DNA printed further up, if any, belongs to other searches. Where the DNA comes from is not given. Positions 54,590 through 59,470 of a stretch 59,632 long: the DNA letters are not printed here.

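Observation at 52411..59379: Non-canonical, stripped-down type VIIb-like secretion locus: essC-yukD converging on six small helical genes, with no EssB/EsaA/EssA or toxin in view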

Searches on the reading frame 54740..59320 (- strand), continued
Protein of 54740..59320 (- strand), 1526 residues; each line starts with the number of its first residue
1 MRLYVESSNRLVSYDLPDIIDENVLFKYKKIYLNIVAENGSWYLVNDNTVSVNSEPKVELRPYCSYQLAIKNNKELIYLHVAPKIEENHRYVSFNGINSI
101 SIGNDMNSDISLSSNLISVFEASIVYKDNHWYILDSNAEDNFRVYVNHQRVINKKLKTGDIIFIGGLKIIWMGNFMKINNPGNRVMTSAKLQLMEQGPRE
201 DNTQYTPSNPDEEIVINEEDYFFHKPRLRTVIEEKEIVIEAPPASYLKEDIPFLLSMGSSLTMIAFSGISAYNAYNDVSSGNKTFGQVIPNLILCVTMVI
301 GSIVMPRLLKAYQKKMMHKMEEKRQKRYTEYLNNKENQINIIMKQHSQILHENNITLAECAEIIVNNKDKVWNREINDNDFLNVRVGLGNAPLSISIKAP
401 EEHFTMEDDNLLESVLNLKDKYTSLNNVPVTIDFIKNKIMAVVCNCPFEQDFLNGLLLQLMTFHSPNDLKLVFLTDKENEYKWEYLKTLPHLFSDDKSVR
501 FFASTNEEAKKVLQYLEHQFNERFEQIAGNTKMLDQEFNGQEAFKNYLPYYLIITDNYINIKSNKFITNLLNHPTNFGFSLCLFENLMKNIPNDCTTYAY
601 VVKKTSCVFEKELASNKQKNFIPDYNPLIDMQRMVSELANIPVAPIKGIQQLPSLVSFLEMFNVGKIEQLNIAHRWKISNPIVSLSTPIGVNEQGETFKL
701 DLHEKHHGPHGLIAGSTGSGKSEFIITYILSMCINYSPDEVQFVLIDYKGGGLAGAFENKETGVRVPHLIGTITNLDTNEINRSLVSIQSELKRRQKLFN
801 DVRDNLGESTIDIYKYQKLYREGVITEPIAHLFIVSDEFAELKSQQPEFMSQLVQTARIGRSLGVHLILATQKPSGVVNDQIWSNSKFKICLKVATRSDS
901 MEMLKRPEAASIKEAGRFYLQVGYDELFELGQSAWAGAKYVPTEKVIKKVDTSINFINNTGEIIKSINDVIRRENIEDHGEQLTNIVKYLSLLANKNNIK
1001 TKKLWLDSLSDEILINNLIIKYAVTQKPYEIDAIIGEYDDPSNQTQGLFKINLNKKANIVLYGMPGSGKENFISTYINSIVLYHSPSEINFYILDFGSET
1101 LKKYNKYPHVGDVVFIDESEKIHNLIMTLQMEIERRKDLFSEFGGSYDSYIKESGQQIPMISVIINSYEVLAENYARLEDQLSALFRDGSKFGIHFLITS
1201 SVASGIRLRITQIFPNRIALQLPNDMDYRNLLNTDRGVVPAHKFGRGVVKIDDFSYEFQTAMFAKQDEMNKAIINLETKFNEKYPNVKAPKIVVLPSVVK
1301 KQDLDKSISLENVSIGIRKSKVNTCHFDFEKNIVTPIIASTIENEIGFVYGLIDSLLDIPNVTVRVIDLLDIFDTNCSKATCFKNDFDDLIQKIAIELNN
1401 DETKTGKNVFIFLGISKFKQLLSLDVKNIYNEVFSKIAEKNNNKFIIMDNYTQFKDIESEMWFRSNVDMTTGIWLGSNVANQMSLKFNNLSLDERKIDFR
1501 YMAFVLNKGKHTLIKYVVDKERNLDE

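Call 37: search_solved_structures(query=window:54740-59320:-, max_evalue=0.001)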
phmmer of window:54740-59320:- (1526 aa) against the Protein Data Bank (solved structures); distinct sequences matched with E-value up to 0.001: 19.
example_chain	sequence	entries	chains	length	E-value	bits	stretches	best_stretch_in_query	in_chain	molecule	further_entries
9qks_G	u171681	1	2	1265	3.8e-119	402.4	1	300-970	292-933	ESX secretion system protein YukB,Green fluorescent protein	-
4nh0_A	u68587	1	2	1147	1.7e-65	224.6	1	453-1330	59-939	Cell divisionFtsK/SpoIIIE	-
7np7_C1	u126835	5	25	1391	3.3e-43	150.7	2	687-927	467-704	ESX-5 secretion system protein EccC5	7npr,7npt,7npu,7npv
7b9f_C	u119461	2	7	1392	6.6e-37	129.8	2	693-930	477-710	EccC5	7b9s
4n1a_A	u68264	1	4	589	3.4e-26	94.3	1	1031-1330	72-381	Cell divisionFtsK/SpoIIIE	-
5fv0_A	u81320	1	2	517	1.3e-23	85.8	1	1035-1291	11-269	ESX secretion system protein EccC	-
4lya_A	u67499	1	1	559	1.4e-23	85.7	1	1035-1291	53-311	Uncharacterized protein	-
9jv8_A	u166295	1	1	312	7.2e-18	66.8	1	1000-1248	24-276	ESX-1 secretion system protein EccCb1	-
2ius_A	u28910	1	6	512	4.6e-13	50.8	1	685-915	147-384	DNA TRANSLOCASE FTSK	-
2iuu_A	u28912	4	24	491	8.9e-11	43.3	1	708-913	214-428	DNA TRANSLOCASE FTSK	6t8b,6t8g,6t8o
2iut_A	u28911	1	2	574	1.3e-10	42.7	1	708-913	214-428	DNA TRANSLOCASE FTSK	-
6o1z_A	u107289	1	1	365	6.1e-10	40.5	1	694-927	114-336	DNA translocase coupling protein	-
6o1x_A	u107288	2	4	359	6.5e-10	40.4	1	694-927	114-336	DNA translocase coupling protein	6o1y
6o1w_A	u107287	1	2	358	6.6e-10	40.4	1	694-927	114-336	DNA translocase coupling protein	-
6sgw_F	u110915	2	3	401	3.1e-06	28.2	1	367-493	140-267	ESX-3 secretion system protein EccC3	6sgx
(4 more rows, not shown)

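Call 53: search_protein_families(library=ncbifam, alignment_id=A3, max_evalue=0.001)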
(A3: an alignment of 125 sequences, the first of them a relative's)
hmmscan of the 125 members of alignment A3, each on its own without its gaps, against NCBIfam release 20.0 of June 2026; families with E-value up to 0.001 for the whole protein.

A. member 1, L071:7618-11850:+ (1411 aa): 0 families

B. families by the number of members that match (of 125 scanned): 702 families (the first 25 are shown)
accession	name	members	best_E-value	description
TIGR03375.1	type_I_sec_LssB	4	6.8e-56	type I secretion system permease/ATPase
TIGR02203.1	MsbA_lipidA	4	2.7e-50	lipid A export permease/ATP-binding protein MsbA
TIGR02857.1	CydD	4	3e-49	thiol reductant ABC exporter subunit CydD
NF010178.0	PRK13657.1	4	3.4e-45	glucan ABC transporter ATP-binding protein/ permease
TIGR00972.1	3a0107s01c2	4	1.9e-42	phosphate ABC transporter ATP-binding protein PstB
TIGR02204.1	MsbA_rel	4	6.9e-41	ABC transporter, permease/ATP-binding protein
TIGR01166.1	cbiO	4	1.9e-34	cobalt ABC transporter, ATP-binding protein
NF010068.0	PRK13548.1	4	1.1e-33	heme ABC transporter ATP-binding protein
TIGR00958.1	3a01208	4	9.3e-32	antigen peptide transporter 2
TIGR03411.1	urea_trans_UrtD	4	9.8e-31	urea ABC transporter ATP-binding protein UrtD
NF040873.1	AztA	4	2.1e-30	zinc ABC transporter ATP-binding protein AztA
NF010171.0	PRK13652.1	4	4.1e-29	cobalt transporter ATP-binding subunit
TIGR02324.1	CP_lyasePhnL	4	2.5e-26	phosphonate C-P lyase system protein PhnL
TIGR02770.1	nickel_nikD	4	3.9e-25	nickel import ATP-binding protein NikD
TIGR01189.1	ccmA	4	4.7e-24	heme ABC exporter ATP-binding protein CcmA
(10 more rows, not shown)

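Call 55: search_protein_families(library=pfam, proteins=[L058:15450-19610:+, L071:7618-11850:+, L079:14737-18744:+, L079:18809-20035:+, L079:20096-23200:+, L035:895-1428:+, L052:15727-16929:+, L047:4984-6177:+, L020:15861-16793:+, L050:17060-18997:+], max_evalue=0.01)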
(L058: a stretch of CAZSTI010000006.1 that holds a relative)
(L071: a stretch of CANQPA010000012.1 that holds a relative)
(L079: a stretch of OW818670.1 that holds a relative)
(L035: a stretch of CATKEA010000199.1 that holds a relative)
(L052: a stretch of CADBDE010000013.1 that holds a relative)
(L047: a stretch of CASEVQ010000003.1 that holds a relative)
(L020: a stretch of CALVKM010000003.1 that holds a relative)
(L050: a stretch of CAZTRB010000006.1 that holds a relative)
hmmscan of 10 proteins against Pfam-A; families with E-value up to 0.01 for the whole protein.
L058:15450-19610:+ (1387 aa): 0 families

L071:7618-11850:+ (1411 aa): 0 families

L079:14737-18744:+ (1336 aa): 1 family
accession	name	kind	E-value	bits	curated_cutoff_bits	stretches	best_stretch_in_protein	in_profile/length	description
PF01564.23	Spermine_synth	-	0.0052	16.8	22.9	0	762-810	82-129/186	Spermine/spermidine synthase domain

L079:18809-20035:+ (409 aa): 4 families
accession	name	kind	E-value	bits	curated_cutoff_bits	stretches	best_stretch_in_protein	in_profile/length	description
PF00113.28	Enolase_C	-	7e-127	423.2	21.5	1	138-409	3-283/296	Enolase, C-terminal TIM barrel domain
PF03952.21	Enolase_N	-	2e-56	190.2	35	1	4-133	1-131/131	Enolase, N-terminal domain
PF13378.12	MR_MLE_C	-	2.6e-06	27.8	29.4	1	252-361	48-154/219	Enolase C-terminal domain-like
PF07476.17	MAAL_C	-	0.00014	21.6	27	1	272-378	103-214/249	Methylaspartate ammonia-lyase C-terminus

L079:20096-23200:+ (1035 aa): 2 families
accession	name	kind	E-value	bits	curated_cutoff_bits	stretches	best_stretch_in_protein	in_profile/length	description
PF02601.20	Exonuc_VII_L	-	0.0055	16.7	35.9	0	51-171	160-284/315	Exonuclease VII, large subunit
PF06167.18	Peptidase_M90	-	0.0064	16.5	26.2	0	949-1028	152-239/243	Glucose-regulated metallo-peptidase M90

L035:895-1428:+ (178 aa): 0 families

L052:15727-16929:+ (401 aa): 0 families

L047:4984-6177:+ (398 aa): 0 families

L020:15861-16793:+ (311 aa): 0 families

L050:17060-18997:+ (646 aa): 1 family
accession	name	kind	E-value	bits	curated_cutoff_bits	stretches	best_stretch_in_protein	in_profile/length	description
PF20901.3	Sf6_terminase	-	0.007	16.9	27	0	458-526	40-96/106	Bacteriophage Sf6, terminase small subunit-like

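Call 66: find_related_loci(query=window:54740-59320:-, collection=metagenome_contigs, flank=10000)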
Query window:54740-59320:- (1526 aa) in metagenome_contigs; peptide patterns used: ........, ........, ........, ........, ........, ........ (x = any residue, [..] = any of these).
522 stretches matched a pattern; 467 encode a relative of the query (tblastn E <= 1e-3); the best 80 are kept; 80 distinct loci.
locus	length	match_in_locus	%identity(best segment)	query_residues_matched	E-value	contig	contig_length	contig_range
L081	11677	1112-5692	48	1-1521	0e+0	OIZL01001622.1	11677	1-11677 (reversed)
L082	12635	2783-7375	48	1-1521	0e+0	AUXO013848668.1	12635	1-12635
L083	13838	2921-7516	48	1-1521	0e+0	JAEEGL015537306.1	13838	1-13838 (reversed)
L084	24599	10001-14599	48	1-1526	0e+0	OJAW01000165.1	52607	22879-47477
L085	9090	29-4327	50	89-1521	0e+0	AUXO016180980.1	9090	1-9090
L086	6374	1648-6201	45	1-1526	0e+0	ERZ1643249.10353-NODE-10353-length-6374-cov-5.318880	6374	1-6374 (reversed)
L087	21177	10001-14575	45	1-1520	0e+0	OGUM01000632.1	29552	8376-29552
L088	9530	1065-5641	50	1-1519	0e+0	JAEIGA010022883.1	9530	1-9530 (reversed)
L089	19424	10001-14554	45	1-1524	0e+0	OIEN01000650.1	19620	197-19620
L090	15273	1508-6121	42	1-1526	0e+0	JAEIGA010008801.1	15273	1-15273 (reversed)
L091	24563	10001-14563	45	1-1526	0e+0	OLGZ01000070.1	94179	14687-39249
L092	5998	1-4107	47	144-1524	0e+0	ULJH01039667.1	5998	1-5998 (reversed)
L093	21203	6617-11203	42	1-1515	0e+0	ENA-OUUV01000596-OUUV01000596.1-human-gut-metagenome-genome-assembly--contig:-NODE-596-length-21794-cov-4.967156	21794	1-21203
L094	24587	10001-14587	42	1-1515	0e+0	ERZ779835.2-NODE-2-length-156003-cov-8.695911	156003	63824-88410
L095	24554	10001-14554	43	1-1526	0e+0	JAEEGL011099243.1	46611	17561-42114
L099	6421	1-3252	53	443-1526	0e+0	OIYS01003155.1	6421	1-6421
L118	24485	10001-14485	41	33-1526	0e+0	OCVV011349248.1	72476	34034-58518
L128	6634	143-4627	40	33-1526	0e+0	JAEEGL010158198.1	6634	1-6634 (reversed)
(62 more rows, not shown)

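Call 67: search_dna_similar(query=window:54740-59320:-, collection=plasmids, mode=protein, max_rows=25)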
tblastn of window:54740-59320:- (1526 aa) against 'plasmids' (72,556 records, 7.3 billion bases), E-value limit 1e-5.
Records with a match: 837; places in all: 903; records where one place covers at least 80% of the query: 4.
Best place of each record, by identity: <60% 837.
By first word of the organism name: Bacillus 190; Ralstonia 135; Clostridium 107; Enterococcus 104; Mycobacterium 58; Streptomyces 44; Mycolicibacterium 21; Escherichia 10; Paenibacillus 9; Priestia 8; and 83 more.
By predicted mobility (MOB-suite, as given by PLSDB): non-mobilizable 441; mobilizable 337; conjugative 59.
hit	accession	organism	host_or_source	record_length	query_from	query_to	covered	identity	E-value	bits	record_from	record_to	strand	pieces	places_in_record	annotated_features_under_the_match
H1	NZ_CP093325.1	Bacillus sp. N5-665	whole organism,peat soil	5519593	140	1368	81%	30.9%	2e-165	563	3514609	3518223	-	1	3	none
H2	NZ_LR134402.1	Listeria monocytogenes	Homo sapiens,Vein blood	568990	288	1407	73%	32.1%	2e-170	578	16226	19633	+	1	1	essC: type VII secretion protein EssC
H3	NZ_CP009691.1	Bacillus mycoides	soil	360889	288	1343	69%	33.7%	2e-169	574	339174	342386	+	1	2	essC: type VII secretion protein EssC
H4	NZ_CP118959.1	Bacillus mycoides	Soil,Type strain bacterial culture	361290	288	1343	69%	33.7%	2e-169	574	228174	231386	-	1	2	essC: type VII secretion protein EssC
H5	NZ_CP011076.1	Brevibacillus laterosporus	Oryza sativa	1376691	220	1304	71%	32.3%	3e-159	544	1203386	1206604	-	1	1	none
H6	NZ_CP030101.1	Listeria monocytogenes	Environment,water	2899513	288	1330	68%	33.5%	4e-171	580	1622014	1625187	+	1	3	none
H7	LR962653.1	Enterococcus faecalis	-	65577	222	1454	81%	27.7%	3e-131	460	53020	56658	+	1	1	record has no annotation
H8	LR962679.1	Enterococcus faecalis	-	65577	222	1454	81%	27.7%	3e-131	460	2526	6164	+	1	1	record has no annotation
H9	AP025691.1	Enterococcus sp. PLM3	Polyrhachis lamellidens,cell culture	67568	222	1453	81%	27.5%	5e-131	459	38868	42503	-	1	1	Ftsk domain-containing protein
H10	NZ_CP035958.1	Bacillus mycoides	cell culture,soil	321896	222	1304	71%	30.3%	3e-145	503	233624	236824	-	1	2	essC: type VII secretion protein EssC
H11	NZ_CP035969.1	Bacillus mycoides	cell culture,soil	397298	222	1304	71%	30.2%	1e-145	503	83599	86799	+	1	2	essC: type VII secretion protein EssC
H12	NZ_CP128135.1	Bacillus mycoides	bacterial isolate,field soil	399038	288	1210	60%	35.3%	1e-163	558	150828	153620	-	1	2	essC: type VII secretion protein EssC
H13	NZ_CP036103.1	Bacillus mycoides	cell culture,soil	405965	288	1210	60%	35.3%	2e-163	557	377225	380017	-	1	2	essC: type VII secretion protein EssC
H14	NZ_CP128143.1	Bacillus mycoides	bacterial isolate,field soil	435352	288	1210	60%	35.3%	4e-163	556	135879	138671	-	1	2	essC: type VII secretion protein EssC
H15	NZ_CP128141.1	Bacillus mycoides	bacterial isolate,field soil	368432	288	1210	60%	35.3%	4e-163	556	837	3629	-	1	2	none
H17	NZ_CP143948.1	Agathobacter rectalis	Homo sapiens,cell culture,fecal sample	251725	335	1335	66%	32.4%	2e-131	461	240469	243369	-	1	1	essC: type VII secretion protein EssC | FHA domain-containing protein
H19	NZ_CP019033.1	Limosilactobacillus fermentum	Homo sapiens,Culture,vaginal tract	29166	313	1332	67%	30.7%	2e-128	451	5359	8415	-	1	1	essC: type VII secretion protein EssC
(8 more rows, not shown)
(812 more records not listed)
